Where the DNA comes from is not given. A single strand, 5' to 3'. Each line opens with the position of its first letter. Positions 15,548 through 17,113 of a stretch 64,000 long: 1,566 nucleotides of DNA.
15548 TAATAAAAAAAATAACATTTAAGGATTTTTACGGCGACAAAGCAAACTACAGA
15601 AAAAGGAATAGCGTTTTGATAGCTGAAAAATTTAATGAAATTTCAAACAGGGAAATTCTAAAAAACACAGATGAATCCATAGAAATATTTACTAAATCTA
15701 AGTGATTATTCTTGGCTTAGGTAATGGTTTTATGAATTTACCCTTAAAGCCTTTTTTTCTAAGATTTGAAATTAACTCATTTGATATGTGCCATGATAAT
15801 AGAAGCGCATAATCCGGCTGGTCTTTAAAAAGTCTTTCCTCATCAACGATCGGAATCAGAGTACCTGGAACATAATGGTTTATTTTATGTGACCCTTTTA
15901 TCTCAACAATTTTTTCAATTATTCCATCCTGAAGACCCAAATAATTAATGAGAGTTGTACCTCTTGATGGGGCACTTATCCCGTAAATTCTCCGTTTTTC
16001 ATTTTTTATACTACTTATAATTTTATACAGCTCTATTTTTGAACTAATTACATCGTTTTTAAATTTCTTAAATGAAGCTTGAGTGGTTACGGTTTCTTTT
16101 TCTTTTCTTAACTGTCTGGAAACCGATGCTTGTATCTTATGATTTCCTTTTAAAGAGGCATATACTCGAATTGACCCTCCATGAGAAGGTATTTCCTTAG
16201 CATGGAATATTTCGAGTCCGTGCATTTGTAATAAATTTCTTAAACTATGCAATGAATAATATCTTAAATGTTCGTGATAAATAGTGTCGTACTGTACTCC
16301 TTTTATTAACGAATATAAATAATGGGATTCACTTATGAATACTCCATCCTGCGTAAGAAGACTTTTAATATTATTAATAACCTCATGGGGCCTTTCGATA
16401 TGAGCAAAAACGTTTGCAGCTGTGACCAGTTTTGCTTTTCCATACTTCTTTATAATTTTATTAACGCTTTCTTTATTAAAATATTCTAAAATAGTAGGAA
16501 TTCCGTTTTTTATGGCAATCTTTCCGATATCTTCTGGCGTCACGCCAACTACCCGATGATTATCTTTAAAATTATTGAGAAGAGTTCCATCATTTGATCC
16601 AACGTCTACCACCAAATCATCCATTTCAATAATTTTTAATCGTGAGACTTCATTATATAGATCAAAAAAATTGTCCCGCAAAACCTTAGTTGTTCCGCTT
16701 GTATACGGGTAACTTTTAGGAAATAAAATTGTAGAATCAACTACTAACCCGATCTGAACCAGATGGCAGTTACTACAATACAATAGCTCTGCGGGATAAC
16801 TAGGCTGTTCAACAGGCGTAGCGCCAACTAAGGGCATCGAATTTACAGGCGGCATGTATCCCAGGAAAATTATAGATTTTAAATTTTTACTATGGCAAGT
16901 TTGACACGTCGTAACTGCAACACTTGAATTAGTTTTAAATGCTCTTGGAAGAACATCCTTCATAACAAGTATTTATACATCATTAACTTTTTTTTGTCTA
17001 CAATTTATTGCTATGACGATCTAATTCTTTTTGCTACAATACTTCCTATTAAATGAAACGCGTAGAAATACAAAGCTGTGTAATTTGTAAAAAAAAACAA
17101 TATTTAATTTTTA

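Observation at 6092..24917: Four paralogous TcaB9/TylC3-type sugar C-methyltransferases in one surface-glycan locus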

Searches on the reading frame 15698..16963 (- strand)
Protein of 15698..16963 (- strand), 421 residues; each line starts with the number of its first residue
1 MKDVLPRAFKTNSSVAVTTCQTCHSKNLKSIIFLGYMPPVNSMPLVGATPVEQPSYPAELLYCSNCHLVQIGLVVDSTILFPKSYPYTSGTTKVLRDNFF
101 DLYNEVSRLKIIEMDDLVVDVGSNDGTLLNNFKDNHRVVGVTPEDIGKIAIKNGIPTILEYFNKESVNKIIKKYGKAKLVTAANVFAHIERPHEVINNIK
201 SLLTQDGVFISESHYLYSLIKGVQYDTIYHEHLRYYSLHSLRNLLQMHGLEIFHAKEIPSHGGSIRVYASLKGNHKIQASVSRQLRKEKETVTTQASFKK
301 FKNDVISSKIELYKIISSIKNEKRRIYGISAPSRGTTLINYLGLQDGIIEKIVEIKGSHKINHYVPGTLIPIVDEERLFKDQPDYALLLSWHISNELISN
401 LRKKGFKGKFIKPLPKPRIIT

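Call 3: search_protein_families(library=pfam, proteins=[window:15698-16963:-], max_evalue=0.001)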
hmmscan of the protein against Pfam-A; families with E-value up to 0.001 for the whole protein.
window:15698-16963:- (421 aa): 5 families
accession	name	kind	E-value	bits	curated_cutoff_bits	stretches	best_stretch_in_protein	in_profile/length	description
PF08484.17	Methyltransf_14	-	9e-38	130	23.5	1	259-415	1-160/160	C-methyltransferase C-terminal domain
PF13489.12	Methyltransf_23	-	1.8e-14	54.2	27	1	116-254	24-163/164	Methyltransferase domain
PF08421.16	Methyltransf_13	-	2.3e-12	47.3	31.3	1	20-81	1-62/62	Putative zinc binding domain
PF08242.18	Methyltransf_12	-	4.8e-05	24.4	30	1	119-209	1-98/98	Methyltransferase domain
PF13847.12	Methyltransf_31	-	6.8e-05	23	27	1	162-223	58-122/145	Methyltransferase domain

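Call 10: search_protein_families(library=ncbifam, proteins=[window:15698-16963:-])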
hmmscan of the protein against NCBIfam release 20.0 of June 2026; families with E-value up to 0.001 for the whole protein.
window:15698-16963:- (421 aa): 0 families

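Call 12: search_solved_structures(query=window:15698-16963:-, max_evalue=0.001)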
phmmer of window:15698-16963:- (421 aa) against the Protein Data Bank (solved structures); distinct sequences matched with E-value up to 0.001: 10.
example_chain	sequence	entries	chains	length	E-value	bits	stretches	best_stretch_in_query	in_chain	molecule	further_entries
4rv9_A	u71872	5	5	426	7.2e-60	206.2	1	14-420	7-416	D-mycarose 3-C-methyltransferase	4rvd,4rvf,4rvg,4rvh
3ndi_A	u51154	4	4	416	3e-48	168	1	52-402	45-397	Methyltransferase | TcaB9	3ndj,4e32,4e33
4e2y_A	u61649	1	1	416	8e-48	166.6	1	52-402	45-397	TcaB9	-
4e31_A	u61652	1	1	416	1.1e-47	166.1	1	52-402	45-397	TcaB9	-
4e2x_A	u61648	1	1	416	1.1e-47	166.1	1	52-402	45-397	TcaB9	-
4e2z_A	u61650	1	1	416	2.9e-47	164.8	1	52-402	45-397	TcaB9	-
4e2w_A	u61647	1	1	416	2.9e-47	164.8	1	52-402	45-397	TcaB9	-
4e30_A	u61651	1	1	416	7.5e-47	163.4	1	52-402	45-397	TcaB9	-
5t64_A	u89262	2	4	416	7.1e-44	153.6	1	16-419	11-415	Sugar 3-C-methyl transferase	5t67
5t6b_A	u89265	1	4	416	9.5e-43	149.9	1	16-402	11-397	Sugar 3-C-methyl transferase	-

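Call 42: find_related_loci(query=A2, collection=metagenome_contigs, flank=10000)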
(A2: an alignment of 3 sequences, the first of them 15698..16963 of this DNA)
Query A2 (421 aa) in metagenome_contigs; peptide patterns used: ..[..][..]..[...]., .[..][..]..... (x = any residue, [..] = any of these).
600 stretches matched a pattern (row limit reached: there are more); 156 encode a relative of the query (tblastn E <= 1e-3); the best 80 are kept; 80 distinct loci.
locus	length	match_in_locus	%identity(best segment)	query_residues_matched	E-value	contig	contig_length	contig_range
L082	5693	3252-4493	64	8-421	0e+0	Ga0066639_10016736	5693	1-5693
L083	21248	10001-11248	61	5-420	5e-180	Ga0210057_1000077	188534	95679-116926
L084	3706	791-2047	59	1-419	0e+0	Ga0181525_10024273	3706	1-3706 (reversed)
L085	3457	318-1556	61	8-420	0e+0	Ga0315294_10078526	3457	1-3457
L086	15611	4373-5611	59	8-420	3e-177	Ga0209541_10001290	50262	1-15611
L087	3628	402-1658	59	2-420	0e+0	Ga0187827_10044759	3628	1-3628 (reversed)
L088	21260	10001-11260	60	1-420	8e-177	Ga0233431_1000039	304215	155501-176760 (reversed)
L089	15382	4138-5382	60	6-420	5e-177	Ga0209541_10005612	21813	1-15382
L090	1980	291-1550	60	2-421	0e+0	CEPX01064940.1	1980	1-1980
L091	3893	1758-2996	62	8-420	0e+0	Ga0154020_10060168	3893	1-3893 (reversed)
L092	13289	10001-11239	61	8-420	2e-176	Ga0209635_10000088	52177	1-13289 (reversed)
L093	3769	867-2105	61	8-420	0e+0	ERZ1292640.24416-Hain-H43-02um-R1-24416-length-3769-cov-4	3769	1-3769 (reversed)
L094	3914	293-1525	59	10-420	0e+0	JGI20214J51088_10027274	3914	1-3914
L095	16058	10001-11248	60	5-420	3e-176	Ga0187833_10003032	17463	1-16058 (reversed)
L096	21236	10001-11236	62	8-419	1e-175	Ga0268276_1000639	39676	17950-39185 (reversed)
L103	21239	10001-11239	61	8-420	6e-175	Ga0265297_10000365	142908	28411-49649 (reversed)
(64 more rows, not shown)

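Call 46: search_protein_families(library=pfam, proteins=[L088:3046-4815:+, L088:4812-6215:+, L088:6243-7442:+, L088:7450-8214:+, L088:8216-9001:+, L088:9005-9988:+, L088:11271-12833:+, L088:12830-14356:+, L088:14349-15341:+, L088:15305-16138:+], max_evalue=0.00001)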
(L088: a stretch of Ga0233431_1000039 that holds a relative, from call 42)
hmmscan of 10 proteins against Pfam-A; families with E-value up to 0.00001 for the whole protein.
L088:3046-4815:+ (589 aa): 8 families
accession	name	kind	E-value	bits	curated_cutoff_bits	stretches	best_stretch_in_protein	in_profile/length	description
PF08241.18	Methyltransf_11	-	8.2e-26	90.9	21.2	1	392-483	1-95/95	Methyltransferase domain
PF13649.12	Methyltransf_25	-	1.9e-22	80.2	27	1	391-479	1-97/97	Methyltransferase domain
PF13489.12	Methyltransf_23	-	7.4e-22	78.3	27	1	371-533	6-161/164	Methyltransferase domain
PF13847.12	Methyltransf_31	-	1.6e-17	64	27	1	386-484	2-110/145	Methyltransferase domain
PF08242.18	Methyltransf_12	-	3.6e-14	53.7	30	1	392-480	1-97/98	Methyltransferase domain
PF01209.24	Ubie_methyltran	-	4.6e-12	46.2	20.1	1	363-483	23-151/233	ubiE/COQ5 methyltransferase family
PF07021.18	MetW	-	9.3e-11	42.2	21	1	381-476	7-103/193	Methionine biosynthesis protein MetW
PF02353.26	CMAS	-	2.9e-06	27.2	27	1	377-486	54-167/273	Mycolic acid cyclopropane synthetase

L088:4812-6215:+ (467 aa): 2 families
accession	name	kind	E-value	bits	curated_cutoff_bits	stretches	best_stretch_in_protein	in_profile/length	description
PF04055.27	Radical_SAM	-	9.1e-26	91.4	29.5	1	201-363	2-166/166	Radical SAM superfamily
PF02310.24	B12-binding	-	2.4e-13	50.4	32.1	1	31-136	15-119/121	B12 binding domain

L088:6243-7442:+ (399 aa): 3 families
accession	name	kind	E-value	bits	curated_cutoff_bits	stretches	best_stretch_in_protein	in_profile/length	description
PF03721.20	UDPG_MGDP_dh_N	-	4.8e-29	101.7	27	1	10-180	4-181/187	UDP-glucose/GDP-mannose dehydrogenase family, NAD binding domain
PF03720.21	UDPG_MGDP_dh_C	-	4.4e-13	49.9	30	1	309-390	1-98/103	UDP-glucose/GDP-mannose dehydrogenase family, UDP binding domain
PF00984.24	UDPG_MGDP_dh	-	3e-11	43.7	25.4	1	200-274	2-77/94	UDP-glucose/GDP-mannose dehydrogenase family, central domain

L088:7450-8214:+ (254 aa): 5 families
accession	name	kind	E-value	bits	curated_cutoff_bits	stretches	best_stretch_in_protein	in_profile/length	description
PF04321.23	RmlD_sub_bind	-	2.8e-27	96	27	1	6-156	2-150/287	RmlD substrate binding domain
PF01370.27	Epimerase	-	1.9e-17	64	20.9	1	7-144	1-154/240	NAD dependent epimerase/dehydratase family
PF16363.11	GDP_Man_Dehyd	-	9.4e-16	58.6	27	1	37-144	59-165/332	GDP-mannose 4,6 dehydratase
PF02719.21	Polysacc_synt_2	-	6.9e-12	45.6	20.2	1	35-113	59-132/293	Polysaccharide biosynthesis protein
PF07993.18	NAD_binding_4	-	3.6e-08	33.3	20.1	1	51-125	86-152/258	Male sterility protein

L088:8216-9001:+ (261 aa): 1 family
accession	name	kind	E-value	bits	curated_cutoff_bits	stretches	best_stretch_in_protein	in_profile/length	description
PF00535.33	Glycos_transf_2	-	1.8e-19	70.7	23.3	1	8-172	1-166/168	Glycosyl transferase family 2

L088:9005-9988:+ (327 aa): 10 families
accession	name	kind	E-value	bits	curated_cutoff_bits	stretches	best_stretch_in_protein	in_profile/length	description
PF01370.27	Epimerase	-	4.6e-48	164.1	20.9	1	7-251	2-240/240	NAD dependent epimerase/dehydratase family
PF16363.11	GDP_Man_Dehyd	-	3.3e-40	139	27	1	7-310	1-329/332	GDP-mannose 4,6 dehydratase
PF01073.25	3Beta_HSD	-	6.3e-24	84.9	22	1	7-209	1-210/280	3-beta hydroxysteroid dehydrogenase/isomerase family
PF13460.12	NAD_binding_10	-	1.2e-13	51.7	27.2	1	10-130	1-108/184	NAD(P)H-binding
PF04321.23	RmlD_sub_bind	-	1.8e-11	44.1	27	1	6-271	3-233/287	RmlD substrate binding domain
PF02719.21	Polysacc_synt_2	-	2.1e-11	44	20.2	1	7-121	2-128/293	Polysaccharide biosynthesis protein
PF07993.18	NAD_binding_4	-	2.5e-09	37.1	20.1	1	8-185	1-212/258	Male sterility protein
PF05368.20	NmrA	-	1.1e-08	35.5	27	1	3-78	2-77/298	NmrA-like family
PF00106.31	adh_short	-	1.9e-07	31.2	26.6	1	6-72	3-72/195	short chain dehydrogenase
PF08659.16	KR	-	7.9e-07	29.6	22.6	1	6-122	3-137/180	KR domain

L088:11271-12833:+ (520 aa): 2 families
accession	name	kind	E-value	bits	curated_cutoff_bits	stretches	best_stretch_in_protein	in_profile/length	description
PF13231.12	PMT_2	-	1.6e-18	67.9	26.1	1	89-239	6-155/160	Dolichyl-phosphate-mannose-protein mannosyltransferase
PF02366.24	PMT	-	1.5e-08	35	22.7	1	98-233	75-221/245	Dolichyl-phosphate-mannose-protein mannosyltransferase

L088:12830-14356:+ (508 aa): 0 families

L088:14349-15341:+ (330 aa): 6 families
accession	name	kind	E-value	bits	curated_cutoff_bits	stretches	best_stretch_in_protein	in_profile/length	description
PF16363.11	GDP_Man_Dehyd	-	1.8e-50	172.7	27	1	8-316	1-331/332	GDP-mannose 4,6 dehydratase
PF01370.27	Epimerase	-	7.2e-48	163.5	20.9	1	7-247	1-240/240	NAD dependent epimerase/dehydratase family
PF01073.25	3Beta_HSD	-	8.9e-16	58.2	22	1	8-265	1-268/280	3-beta hydroxysteroid dehydrogenase/isomerase family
PF07993.18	NAD_binding_4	-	3e-10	40.1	20.1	1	9-177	1-203/258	Male sterility protein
PF02719.21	Polysacc_synt_2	-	6.3e-09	35.9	20.2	1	7-121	1-128/293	Polysaccharide biosynthesis protein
PF04321.23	RmlD_sub_bind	-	2.9e-08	33.6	27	1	6-282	2-247/287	RmlD substrate binding domain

L088:15305-16138:+ (277 aa): 1 family
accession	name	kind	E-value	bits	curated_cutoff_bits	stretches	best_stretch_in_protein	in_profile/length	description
PF00551.24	Formyl_trans_N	-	1.9e-20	73.8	26.1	1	123-237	66-181/181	Formyl transferase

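Call 47: search_protein_families(library=pfam, proteins=[L103:4287-5249:+, L103:5246-5932:+, L103:5920-7113:+, L103:7117-8223:+, L103:8225-8980:+, L103:8994-9983:+, L103:11254-13335:+, L103:13337-14053:+, L103:14072-15469:+, L103:15498-16529:+], max_evalue=0.00001)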
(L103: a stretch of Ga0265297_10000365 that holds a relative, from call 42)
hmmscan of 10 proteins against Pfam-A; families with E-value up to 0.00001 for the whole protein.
L103:4287-5249:+ (320 aa): 5 families
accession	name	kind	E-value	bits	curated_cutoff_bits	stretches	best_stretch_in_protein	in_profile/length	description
PF13649.12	Methyltransf_25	-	2.4e-12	47.8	27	1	148-246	1-97/97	Methyltransferase domain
PF08241.18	Methyltransf_11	-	2.7e-12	47.6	21.2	1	149-248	1-93/95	Methyltransferase domain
PF13847.12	Methyltransf_31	-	2.2e-08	34.3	27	1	145-249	4-108/145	Methyltransferase domain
PF01209.24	Ubie_methyltran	-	2.3e-06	27.6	20.1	1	128-248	32-149/233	ubiE/COQ5 methyltransferase family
PF08242.18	Methyltransf_12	-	9.9e-06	26.7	30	0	149-248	1-98/98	Methyltransferase domain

L103:5246-5932:+ (228 aa): 1 family
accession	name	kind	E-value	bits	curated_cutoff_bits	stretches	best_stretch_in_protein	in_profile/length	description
PF00551.24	Formyl_trans_N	-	1.8e-12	47.8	26.1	1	58-147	91-179/181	Formyl transferase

L103:5920-7113:+ (397 aa): 3 families
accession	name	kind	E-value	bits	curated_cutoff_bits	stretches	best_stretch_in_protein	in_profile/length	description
PF03721.20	UDPG_MGDP_dh_N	-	2.6e-33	115.6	27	1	14-183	4-182/187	UDP-glucose/GDP-mannose dehydrogenase family, NAD binding domain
PF03720.21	UDPG_MGDP_dh_C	-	1.1e-13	51.8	30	1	311-396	1-102/103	UDP-glucose/GDP-mannose dehydrogenase family, UDP binding domain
PF00984.24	UDPG_MGDP_dh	-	6.7e-11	42.6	25.4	1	201-277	1-78/94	UDP-glucose/GDP-mannose dehydrogenase family, central domain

L103:7117-8223:+ (368 aa): 2 families
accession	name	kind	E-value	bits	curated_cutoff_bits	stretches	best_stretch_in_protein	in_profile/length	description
PF01041.23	DegT_DnrJ_EryC1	-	7.9e-95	318.5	19.8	1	15-360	5-359/360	DegT/DnrJ/EryC1/StrS aminotransferase family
PF00155.27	Aminotran_1_2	-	8e-08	32.3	19.7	1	34-155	42-185/361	Aminotransferase class I and II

L103:8225-8980:+ (251 aa): 1 family
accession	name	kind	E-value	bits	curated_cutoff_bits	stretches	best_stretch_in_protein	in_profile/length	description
PF00535.33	Glycos_transf_2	-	1.3e-18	67.9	23.3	1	4-168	1-167/168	Glycosyl transferase family 2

L103:8994-9983:+ (329 aa): 7 families
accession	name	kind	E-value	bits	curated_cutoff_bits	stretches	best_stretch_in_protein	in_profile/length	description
PF01370.27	Epimerase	-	1.7e-40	139.4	20.9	1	5-249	2-240/240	NAD dependent epimerase/dehydratase family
PF16363.11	GDP_Man_Dehyd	-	3.5e-34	119.2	27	1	5-310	1-331/332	GDP-mannose 4,6 dehydratase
PF01073.25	3Beta_HSD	-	2.3e-20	73.2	22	1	5-186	1-188/280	3-beta hydroxysteroid dehydrogenase/isomerase family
PF07993.18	NAD_binding_4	-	1.4e-10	41.2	20.1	1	6-188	1-217/258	Male sterility protein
PF13460.12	NAD_binding_10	-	2e-10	41.3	27.2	1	8-127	1-106/184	NAD(P)H-binding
PF04321.23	RmlD_sub_bind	-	5.6e-09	35.9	27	1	3-294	2-259/287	RmlD substrate binding domain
PF02719.21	Polysacc_synt_2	-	1.1e-07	31.8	20.2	1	5-119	2-128/293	Polysaccharide biosynthesis protein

L103:11254-13335:+ (693 aa): 0 families

L103:13337-14053:+ (238 aa): 10 families
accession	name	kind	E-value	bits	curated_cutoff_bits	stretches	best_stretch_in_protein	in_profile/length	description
PF13847.12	Methyltransf_31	-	1.3e-22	80.5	27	1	36-146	3-120/145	Methyltransferase domain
PF13489.12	Methyltransf_23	-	9.1e-20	71.5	27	1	30-169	16-156/164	Methyltransferase domain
PF08241.18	Methyltransf_11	-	1.8e-18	67.4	21.2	1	41-134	1-95/95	Methyltransferase domain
PF13649.12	Methyltransf_25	-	5.8e-18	65.8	27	1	40-130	1-97/97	Methyltransferase domain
PF08242.18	Methyltransf_12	-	2.5e-15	57.4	30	1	41-132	1-98/98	Methyltransferase domain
PF06325.19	PrmA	-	8.7e-07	29.1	22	1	34-135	159-259/296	Ribosomal protein L11 methyltransferase (PrmA)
PF02353.26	CMAS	-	1.8e-06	27.9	27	1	35-144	61-174/273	Mycolic acid cyclopropane synthetase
PF05401.17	NodS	-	2.1e-06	28.2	24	1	38-134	45-144/201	Nodulation protein S (NodS)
PF05219.18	DREV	-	2.4e-06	27.3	26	1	36-134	94-186/265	DREV methyltransferase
PF03848.20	TehB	-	4.6e-06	26.6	20.4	1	31-106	25-102/193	Tellurite resistance protein TehB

L103:14072-15469:+ (465 aa): 2 families
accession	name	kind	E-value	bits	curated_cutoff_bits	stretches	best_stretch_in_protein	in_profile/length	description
PF04055.27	Radical_SAM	-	7e-28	98.3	29.5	1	190-351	2-166/166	Radical SAM superfamily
PF02310.24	B12-binding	-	1.3e-16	60.9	32.1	1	15-126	10-117/121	B12 binding domain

L103:15498-16529:+ (343 aa): 5 families
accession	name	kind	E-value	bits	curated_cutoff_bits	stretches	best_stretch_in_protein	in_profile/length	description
PF08241.18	Methyltransf_11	-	3.4e-18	66.5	21.2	1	141-233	1-95/95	Methyltransferase domain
PF13847.12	Methyltransf_31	-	1.2e-11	44.9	27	1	135-253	2-127/145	Methyltransferase domain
PF13649.12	Methyltransf_25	-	2.3e-11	44.7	27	1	140-229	1-97/97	Methyltransferase domain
PF08242.18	Methyltransf_12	-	1.4e-08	35.8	30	1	141-231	1-98/98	Methyltransferase domain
PF13489.12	Methyltransf_23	-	9.2e-06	25.9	27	0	134-233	20-116/164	Methyltransferase domain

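Call 80: search_protein_families(library=ncbifam, proteins=[L103:5920-7113:+, L103:8994-9983:+, L103:7117-8223:+, L103:8225-8980:+, L103:5246-5932:+, L088:11271-12833:+], max_evalue=0.00001)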
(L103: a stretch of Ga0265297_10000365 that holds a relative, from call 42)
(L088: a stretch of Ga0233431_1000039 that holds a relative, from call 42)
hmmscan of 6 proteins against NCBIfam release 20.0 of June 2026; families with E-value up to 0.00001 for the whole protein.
L103:5920-7113:+ (397 aa): 7 families
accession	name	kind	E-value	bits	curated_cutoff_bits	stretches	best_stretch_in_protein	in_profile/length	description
TIGR03026.1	NDP-sugDHase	subfamily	6.4e-77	259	189.8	1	13-390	3-410/413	nucleotide sugar dehydrogenase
NF040825.1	UDPMaNacDH_Arch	equivalog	7.8e-49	166.6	750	1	14-382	4-382/418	UDP-N-acetyl-D-mannosamine dehydrogenase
NF008286.0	PRK11064.1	equivalog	6.3e-41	140.3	459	1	11-394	4-418/420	UDP-N-acetyl-D-mannosamine dehydrogenase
NF041297.1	UDPGDh_AglM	equivalog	1.2e-29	103.5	670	1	12-353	3-362/429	UDP-glucose 6-dehydrogenase AglM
NF047673.2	TeichurnBiosyTuaD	equivalog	5.4e-29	101.6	700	1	13-352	4-355/439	UDP-glucose 6-dehydrogenase TuaD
NF011729.0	PRK15182.1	equivalog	4.3e-20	71.9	592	1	13-353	10-360/425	Vi polysaccharide biosynthesis UDP-N-acetylglucosamine C-6 dehydrogenase TviB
NF011631.0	PRK15057.1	equivalog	1.1e-09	37.9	757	1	14-356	4-345/388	UDP-glucose 6-dehydrogenase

L103:8994-9983:+ (329 aa): 30 families (the best 25 are shown)
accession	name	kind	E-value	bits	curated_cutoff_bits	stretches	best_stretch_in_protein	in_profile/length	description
TIGR04180.1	EDH_00030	hypoth_equivalog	2.8e-44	151.4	475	1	5-274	2-263/297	NAD-dependent 4,6-dehydratase LegB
TIGR01181.1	dTDP_gluc_dehyt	equivalog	7e-36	123.9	365.1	1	3-317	1-313/321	dTDP-glucose 4,6-dehydratase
NF047922.1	GDPFucSynFcl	equivalog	2.7e-26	92.7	500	1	2-316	3-302/308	GDP-L-fucose synthase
TIGR01179.1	galE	equivalog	2.2e-25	89.2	262.3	1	4-318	2-328/332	UDP-glucose 4-epimerase GalE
TIGR02197.1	heptose_epim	equivalog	4.7e-23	81.8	274.6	1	5-314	2-312/316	ADP-glyceromanno-heptose 6-epimerase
NF008872.0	PRK11908.1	equivalog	2.4e-19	69.6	294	1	1-315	1-335/349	bifunctional UDP-4-keto-pentose/UDP-xylose synthase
TIGR03466.1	HpnA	hypoth_equivalog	3.5e-19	68.9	367.65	1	3-181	2-172/327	hopanoid-associated sugar epimerase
NF042422.1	oxyalk_red_OleD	equivalog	1.1e-18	67.8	580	1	3-198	2-185/329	2-alkyl-3-oxoalkanoate reductase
NF007582.0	PRK10217.1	equivalog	1.3e-18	67.3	698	1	142-315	153-331/355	dTDP-glucose 4,6-dehydratase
NF011728.1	PRK15181.1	equivalog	4.5e-17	62.1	760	1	2-316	16-339/348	Vi polysaccharide biosynthesis UDP-N-acetylglucosaminuronic acid C-4 epimerase TviC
NF042423.1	oxyalk_red_Shew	equivalog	9.7e-17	61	580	1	2-198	9-191/331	2-alkyl-3-oxoalkanoate reductase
NF007490.0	PRK10084.1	subfamily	7.1e-15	54.8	649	1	131-316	148-335/361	dTDP-glucose 4,6-dehydratase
NF007956.0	PRK10675.1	subfamily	2.6e-14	53.1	394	1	4-142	3-147/338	UDP-glucose 4-epimerase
NF043036.1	ErythonDh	equivalog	5.8e-14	52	325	1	3-168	2-168/321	D-erythronate dehydrogenase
NF008360.0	PRK11150.1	equivalog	7.4e-12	45.1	452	1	5-298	3-288/310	ADP-glyceromanno-heptose 6-epimerase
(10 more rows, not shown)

L103:7117-8223:+ (368 aa): 11 families
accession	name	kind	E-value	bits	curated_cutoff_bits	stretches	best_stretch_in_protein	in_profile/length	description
TIGR04181.1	NHT_00031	hypoth_equivalog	1.2e-74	251.4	420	1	9-344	4-358/359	LegC family aminotransferase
TIGR03588.1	PseC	equivalog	1.2e-63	215.4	423.5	1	18-364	14-380/380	UDP-4-amino-4,6-dideoxy-N-acetyl-beta-L-altrosamine transaminase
NF008687.0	PRK11706.1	equivalog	3.1e-53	180.9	375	1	6-363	2-373/375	dTDP-4-amino-4,6-dideoxygalactose transaminase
TIGR04427.1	PLP_DesI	equivalog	1.4e-52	179.1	650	1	21-364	38-383/390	dTDP-4-dehydro-6-deoxyglucose aminotransferase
NF008658.2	PRK11658.1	equivalog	1.4e-50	172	631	1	7-365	6-378/379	UDP-4-amino-4-deoxy-L-arabinose aminotransferase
TIGR02379.1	ECA_wecE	subfamily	2.7e-46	158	434.85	1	6-363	2-374/376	dTDP-4-amino-4,6-dideoxy-D-glucose transaminase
NF011936.0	PRK15407.1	equivalog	1.8e-41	142.3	423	2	28-222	59-261/440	lipopolysaccharide biosynthesis protein RfbH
NF041364.1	GntC_guanitoxin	equivalog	1.8e-08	33.7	415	1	53-129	63-141/356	guanitoxin biosynthesis PLP-dependent (S)-gamma-hydroxy-L-arginine cyclodehydratase GntC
NF006488.0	PRK08912.1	equivalog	4e-08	32.6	498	1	52-155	89-198/387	aminotransferase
NF006569.0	PRK09082.1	subfamily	5.5e-08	32.3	420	1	51-127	92-168/386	methionine aminotransferase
NF004975.0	PRK06348.1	equivalog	9.7e-07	28.1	549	1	41-155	81-201/384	pyridoxal phosphate-dependent aminotransferase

L103:8225-8980:+ (251 aa): 8 families
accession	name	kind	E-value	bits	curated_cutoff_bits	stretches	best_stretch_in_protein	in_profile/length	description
NF047588.1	GlcsyltransPgfSStrep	equivalog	5.5e-13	48.8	500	1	1-167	1-166/308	glycosyltransferase PgfS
NF041391.1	DPhHxTase_Halo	equivalog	7.3e-11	41.5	375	1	11-204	5-186/213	dolichyl-phosphate hexose transferase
TIGR04182.1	glyco_TIGR04182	equivalog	2.2e-10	40.4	325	1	3-208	2-197/293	S-layer glycoprotein N-glycosyltransferase AglJ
TIGR03937.1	PgaC_IcaA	equivalog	7.9e-09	35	422.3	1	2-106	46-150/407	poly-beta-1,6-N-acetyl-D-glucosamine synthase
NF007482.0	PRK10073.1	equivalog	1.8e-08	33.8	423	1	2-115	7-120/334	glycosyltransferase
TIGR04283.1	glyco_like_mftF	equivalog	6.8e-07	29.1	182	1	3-96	1-87/221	TIGR04283 family arsenosugar biosynthesis glycosyltransferase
NF058614.1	PPMAGASynPpgS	equivalog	7.8e-07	28.7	370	1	5-199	4-194/226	polyprenyl-phospho-N-acetylgalactosaminyl synthase PpgS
NF007986.1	PRK10714.1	equivalog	2.5e-06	26.7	529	1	2-166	7-170/316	undecaprenyl-phosphate 4-deoxy-4-formamido-L-arabinose transferase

L103:5246-5932:+ (228 aa): 4 families
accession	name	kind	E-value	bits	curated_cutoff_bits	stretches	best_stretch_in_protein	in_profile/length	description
TIGR00639.1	PurN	equivalog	1e-11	44.8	150.1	1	59-155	92-187/192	phosphoribosylglycinamide formyltransferase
NF005414.0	PRK06988.1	equivalog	1.3e-10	40.7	316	1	40-150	66-180/311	formyltransferase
NF005998.1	PRK08125.1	equivalog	1.3e-08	33.7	777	1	45-155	69-183/649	bifunctional UDP-4-amino-4-deoxy-L-arabinose formyltransferase/UDP-glucuronic acid oxidase ArnA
TIGR00460.1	fmt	equivalog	4.7e-06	25.9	201.5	1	61-132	89-164/315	methionyl-tRNA formyltransferase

L088:11271-12833:+ (520 aa): 1 family
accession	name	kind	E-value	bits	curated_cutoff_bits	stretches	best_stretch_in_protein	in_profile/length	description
TIGR03663.1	TIGR03663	subfamily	1.4e-06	27.7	126.25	1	89-398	55-381/435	flippase activity-associated protein Agl23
